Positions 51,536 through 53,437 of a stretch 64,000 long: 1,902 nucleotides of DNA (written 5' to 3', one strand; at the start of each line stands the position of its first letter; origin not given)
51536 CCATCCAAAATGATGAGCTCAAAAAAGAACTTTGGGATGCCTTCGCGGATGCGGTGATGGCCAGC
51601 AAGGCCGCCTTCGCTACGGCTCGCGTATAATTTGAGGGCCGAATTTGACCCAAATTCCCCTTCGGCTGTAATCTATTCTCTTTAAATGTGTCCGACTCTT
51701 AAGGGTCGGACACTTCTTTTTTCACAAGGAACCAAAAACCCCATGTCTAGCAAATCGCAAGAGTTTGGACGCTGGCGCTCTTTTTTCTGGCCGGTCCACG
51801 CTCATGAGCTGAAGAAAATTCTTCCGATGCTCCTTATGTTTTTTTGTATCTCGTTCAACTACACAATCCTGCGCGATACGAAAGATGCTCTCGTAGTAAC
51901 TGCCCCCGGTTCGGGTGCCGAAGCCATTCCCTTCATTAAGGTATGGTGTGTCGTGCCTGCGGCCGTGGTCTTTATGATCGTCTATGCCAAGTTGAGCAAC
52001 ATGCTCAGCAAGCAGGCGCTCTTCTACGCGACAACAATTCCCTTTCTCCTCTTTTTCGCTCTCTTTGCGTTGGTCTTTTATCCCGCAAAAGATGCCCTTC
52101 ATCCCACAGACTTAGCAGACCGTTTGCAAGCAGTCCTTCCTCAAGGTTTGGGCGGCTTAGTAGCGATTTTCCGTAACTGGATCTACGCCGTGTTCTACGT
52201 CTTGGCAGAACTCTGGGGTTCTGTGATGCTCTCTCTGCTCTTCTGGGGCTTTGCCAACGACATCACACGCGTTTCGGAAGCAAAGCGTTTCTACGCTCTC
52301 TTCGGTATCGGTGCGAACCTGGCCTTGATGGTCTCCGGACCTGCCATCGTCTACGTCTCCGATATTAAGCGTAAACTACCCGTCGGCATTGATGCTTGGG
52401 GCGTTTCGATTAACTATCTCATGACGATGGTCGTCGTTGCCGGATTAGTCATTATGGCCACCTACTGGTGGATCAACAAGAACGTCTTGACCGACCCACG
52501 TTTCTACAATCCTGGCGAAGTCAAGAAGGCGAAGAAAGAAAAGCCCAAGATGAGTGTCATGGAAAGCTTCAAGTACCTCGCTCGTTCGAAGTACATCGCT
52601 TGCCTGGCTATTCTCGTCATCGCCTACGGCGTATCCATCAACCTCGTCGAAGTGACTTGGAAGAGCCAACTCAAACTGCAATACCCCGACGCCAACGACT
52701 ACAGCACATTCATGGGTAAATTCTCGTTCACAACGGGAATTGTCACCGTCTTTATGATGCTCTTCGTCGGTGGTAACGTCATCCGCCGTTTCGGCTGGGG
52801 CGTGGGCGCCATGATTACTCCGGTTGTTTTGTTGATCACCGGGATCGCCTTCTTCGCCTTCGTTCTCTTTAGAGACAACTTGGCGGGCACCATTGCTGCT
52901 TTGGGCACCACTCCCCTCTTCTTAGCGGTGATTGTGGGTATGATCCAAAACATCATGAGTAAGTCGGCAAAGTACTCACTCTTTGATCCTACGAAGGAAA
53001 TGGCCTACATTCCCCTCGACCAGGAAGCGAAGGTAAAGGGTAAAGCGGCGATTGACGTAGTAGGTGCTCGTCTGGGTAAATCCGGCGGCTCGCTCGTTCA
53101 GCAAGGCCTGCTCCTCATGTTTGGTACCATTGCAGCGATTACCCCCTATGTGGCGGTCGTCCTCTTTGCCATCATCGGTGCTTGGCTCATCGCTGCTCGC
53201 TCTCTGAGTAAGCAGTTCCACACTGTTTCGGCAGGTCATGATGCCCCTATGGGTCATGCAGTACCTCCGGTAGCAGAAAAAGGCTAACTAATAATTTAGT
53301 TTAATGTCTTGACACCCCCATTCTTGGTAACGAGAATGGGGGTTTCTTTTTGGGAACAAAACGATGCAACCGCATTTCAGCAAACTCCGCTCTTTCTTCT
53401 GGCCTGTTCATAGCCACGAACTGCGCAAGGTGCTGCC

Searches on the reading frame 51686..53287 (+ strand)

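Call 13: search_protein_families(library=pfam, proteins=[window:51686-53287:+], max_evalue=0.001)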
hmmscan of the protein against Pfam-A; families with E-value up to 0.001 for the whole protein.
window:51686-53287:+ (533 aa): 2 families
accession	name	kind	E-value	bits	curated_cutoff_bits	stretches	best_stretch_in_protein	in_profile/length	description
PF03219.20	TLC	-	5e-230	764.9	21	1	21-511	2-491/491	TLC ATP/ADP transporter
PF07690.21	MFS_1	-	0.00048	19.6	33.4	1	154-428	73-323/347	Major Facilitator Superfamily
